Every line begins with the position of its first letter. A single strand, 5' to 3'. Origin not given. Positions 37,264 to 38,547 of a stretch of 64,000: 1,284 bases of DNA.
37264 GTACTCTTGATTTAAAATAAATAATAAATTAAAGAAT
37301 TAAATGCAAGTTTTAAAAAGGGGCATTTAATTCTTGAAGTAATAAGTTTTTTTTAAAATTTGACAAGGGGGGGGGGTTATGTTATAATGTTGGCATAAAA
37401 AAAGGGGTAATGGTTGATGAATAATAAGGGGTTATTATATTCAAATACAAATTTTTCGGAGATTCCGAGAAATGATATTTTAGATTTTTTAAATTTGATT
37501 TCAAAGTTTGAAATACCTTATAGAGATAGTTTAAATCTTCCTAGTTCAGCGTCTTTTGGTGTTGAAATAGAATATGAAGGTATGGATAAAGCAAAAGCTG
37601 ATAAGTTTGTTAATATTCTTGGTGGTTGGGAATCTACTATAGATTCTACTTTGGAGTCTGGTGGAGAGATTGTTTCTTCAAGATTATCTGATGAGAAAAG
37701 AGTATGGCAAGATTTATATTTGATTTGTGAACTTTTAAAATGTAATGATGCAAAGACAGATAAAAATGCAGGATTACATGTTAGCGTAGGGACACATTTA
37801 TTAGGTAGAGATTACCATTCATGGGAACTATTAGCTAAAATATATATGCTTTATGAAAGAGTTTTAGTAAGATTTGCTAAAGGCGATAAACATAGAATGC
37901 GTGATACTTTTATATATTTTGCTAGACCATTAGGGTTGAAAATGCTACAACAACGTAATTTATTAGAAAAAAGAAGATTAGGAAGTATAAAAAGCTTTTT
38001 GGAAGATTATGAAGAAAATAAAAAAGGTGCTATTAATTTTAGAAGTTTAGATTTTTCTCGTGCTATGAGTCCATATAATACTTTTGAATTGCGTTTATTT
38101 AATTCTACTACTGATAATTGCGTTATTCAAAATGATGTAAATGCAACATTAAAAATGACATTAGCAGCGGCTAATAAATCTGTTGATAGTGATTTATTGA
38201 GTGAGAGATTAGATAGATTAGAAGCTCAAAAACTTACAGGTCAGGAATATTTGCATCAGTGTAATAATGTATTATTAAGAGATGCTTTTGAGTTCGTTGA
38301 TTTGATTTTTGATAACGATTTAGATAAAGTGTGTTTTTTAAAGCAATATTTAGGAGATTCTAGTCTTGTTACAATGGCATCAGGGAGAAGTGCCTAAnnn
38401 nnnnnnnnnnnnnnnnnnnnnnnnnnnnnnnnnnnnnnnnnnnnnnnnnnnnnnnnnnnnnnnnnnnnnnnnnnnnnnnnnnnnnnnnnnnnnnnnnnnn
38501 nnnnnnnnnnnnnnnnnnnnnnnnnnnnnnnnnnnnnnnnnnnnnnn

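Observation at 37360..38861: Perfect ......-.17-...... promoter with a G10 tract in the spacer driving an amidoligase + AIG2/GGCT pair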

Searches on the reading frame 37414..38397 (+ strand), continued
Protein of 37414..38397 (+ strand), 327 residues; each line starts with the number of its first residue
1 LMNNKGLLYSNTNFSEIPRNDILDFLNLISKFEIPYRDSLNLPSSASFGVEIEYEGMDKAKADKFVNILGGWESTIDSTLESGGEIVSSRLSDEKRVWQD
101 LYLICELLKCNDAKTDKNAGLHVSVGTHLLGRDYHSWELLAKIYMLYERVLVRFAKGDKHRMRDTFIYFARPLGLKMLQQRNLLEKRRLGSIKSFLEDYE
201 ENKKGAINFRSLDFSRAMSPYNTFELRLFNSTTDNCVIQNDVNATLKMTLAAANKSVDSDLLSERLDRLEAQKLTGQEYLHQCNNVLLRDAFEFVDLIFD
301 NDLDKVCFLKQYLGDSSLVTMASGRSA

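Call 64: search_solved_structures(query=A1, max_evalue=1, show_alignments=2)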
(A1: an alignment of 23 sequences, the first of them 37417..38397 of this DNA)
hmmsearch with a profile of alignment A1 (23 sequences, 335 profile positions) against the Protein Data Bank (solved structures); distinct sequences matched with E-value up to 1: 2.
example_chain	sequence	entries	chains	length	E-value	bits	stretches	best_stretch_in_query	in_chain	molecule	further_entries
6z2i_A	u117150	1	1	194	0.00062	22.1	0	65-105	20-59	de novo designed TIM barrel DeNovoTIM6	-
6fgk_A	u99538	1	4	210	0.022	17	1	18-111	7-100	GTP pyrophosphokinase YwaC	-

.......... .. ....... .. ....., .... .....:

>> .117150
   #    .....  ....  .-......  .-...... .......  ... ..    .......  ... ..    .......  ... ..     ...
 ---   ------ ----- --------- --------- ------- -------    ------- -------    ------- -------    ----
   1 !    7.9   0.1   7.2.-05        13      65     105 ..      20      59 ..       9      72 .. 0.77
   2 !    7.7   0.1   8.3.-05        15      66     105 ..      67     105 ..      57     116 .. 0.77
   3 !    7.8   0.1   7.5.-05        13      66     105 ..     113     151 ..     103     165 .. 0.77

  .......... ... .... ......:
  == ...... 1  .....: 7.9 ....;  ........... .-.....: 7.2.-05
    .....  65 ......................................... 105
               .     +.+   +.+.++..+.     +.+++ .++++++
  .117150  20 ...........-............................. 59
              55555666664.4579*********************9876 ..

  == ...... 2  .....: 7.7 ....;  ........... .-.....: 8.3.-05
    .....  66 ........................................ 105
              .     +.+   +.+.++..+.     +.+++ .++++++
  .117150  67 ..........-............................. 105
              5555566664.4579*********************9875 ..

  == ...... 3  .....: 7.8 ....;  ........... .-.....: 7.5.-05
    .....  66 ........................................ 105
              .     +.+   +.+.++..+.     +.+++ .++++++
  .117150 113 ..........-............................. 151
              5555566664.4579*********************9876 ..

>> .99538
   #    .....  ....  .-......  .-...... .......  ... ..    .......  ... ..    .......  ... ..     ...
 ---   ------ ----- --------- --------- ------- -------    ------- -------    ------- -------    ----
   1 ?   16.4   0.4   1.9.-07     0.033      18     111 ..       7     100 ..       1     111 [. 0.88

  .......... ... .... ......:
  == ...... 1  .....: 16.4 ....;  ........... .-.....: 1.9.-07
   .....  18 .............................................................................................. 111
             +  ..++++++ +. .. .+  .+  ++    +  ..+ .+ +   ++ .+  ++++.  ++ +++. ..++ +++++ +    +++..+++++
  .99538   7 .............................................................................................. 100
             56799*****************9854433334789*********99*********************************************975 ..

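Call 73: find_encoding_contigs(protein=P0026, flank=2500, max_places=10)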
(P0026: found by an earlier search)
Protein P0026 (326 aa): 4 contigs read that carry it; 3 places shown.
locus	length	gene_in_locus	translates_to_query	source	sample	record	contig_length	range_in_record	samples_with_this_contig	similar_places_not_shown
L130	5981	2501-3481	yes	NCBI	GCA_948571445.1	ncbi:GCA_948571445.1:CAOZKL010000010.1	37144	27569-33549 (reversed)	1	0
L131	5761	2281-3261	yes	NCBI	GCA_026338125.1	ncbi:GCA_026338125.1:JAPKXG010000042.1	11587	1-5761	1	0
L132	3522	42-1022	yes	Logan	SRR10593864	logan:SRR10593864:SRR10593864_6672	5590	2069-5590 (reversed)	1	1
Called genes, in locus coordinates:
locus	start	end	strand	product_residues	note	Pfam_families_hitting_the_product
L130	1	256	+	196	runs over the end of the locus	-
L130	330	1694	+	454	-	PF11738:DUF3298, PF01522:Polysacc_deac_1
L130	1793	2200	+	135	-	-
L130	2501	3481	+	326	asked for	PF12224:Amidoligase_2 (weak)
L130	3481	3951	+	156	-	PF06094:GGACT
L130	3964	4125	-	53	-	PF00830:Ribosomal_L28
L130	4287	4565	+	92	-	-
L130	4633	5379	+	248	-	-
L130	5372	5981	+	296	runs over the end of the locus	-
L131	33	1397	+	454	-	PF11738:DUF3298, PF01522:Polysacc_deac_1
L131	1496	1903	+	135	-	-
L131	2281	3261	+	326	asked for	PF12224:Amidoligase_2 (weak)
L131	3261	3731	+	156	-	PF06094:GGACT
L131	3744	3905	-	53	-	PF00830:Ribosomal_L28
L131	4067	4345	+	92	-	-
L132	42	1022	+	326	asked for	PF12224:Amidoligase_2 (weak)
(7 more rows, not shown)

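Call 74: find_encoding_contigs(protein=P0057, flank=2500, max_places=10)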
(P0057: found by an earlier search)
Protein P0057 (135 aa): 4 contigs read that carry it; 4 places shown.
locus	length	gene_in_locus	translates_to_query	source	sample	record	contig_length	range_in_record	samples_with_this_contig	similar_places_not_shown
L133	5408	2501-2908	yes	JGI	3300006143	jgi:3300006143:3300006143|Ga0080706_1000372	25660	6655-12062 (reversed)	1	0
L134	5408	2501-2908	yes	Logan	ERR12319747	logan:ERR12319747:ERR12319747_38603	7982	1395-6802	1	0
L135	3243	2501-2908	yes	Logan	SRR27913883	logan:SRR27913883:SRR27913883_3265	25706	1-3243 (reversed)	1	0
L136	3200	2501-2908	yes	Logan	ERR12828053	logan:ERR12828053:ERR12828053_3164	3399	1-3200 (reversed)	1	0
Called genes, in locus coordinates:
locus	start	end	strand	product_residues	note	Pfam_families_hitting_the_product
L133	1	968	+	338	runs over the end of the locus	PF04055:Radical_SAM, PF13353:Fer4_12 (faint), PF13186:SPASM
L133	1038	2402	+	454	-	PF11738:DUF3298, PF01522:Polysacc_deac_1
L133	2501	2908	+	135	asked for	-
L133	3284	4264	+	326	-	PF12224:Amidoligase_2 (weak)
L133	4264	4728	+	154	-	PF06094:GGACT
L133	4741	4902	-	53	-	PF00830:Ribosomal_L28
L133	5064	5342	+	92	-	-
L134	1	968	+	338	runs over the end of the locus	PF04055:Radical_SAM, PF13353:Fer4_12 (faint), PF13186:SPASM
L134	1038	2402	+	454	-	PF11738:DUF3298, PF01522:Polysacc_deac_1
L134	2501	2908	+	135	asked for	-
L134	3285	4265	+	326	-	PF12224:Amidoligase_2 (weak)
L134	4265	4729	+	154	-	PF06094:GGACT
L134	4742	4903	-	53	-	PF00830:Ribosomal_L28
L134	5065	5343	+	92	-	-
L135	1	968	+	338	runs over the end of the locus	PF04055:Radical_SAM, PF13353:Fer4_12 (faint), PF13186:SPASM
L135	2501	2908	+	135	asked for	-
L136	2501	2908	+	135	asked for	-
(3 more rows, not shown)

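Call 85: find_encoding_contigs(protein=P0055, flank=1500, max_places=10)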
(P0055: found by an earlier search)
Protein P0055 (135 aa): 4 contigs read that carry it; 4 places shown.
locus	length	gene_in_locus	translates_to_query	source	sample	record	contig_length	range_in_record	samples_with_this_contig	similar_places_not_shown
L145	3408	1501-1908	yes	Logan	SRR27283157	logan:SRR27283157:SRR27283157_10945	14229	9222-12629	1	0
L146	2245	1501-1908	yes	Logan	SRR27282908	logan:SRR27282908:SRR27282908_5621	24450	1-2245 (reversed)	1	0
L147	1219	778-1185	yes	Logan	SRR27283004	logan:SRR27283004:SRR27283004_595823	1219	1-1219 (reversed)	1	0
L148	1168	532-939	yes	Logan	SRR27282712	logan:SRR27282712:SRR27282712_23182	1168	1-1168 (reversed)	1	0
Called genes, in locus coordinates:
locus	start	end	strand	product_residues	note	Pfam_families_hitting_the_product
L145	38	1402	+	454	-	PF11738:DUF3298, PF01522:Polysacc_deac_1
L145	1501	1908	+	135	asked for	-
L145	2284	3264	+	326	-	PF12224:Amidoligase_2 (weak)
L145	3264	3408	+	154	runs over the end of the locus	PF06094:GGACT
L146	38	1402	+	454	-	PF11738:DUF3298, PF01522:Polysacc_deac_1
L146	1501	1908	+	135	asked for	-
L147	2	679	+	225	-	?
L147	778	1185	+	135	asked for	-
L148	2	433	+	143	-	?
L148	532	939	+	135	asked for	-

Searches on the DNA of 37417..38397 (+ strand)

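Call 83: search_rna_families(sources=[L063, L066, L084, L032], threshold=gathering)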
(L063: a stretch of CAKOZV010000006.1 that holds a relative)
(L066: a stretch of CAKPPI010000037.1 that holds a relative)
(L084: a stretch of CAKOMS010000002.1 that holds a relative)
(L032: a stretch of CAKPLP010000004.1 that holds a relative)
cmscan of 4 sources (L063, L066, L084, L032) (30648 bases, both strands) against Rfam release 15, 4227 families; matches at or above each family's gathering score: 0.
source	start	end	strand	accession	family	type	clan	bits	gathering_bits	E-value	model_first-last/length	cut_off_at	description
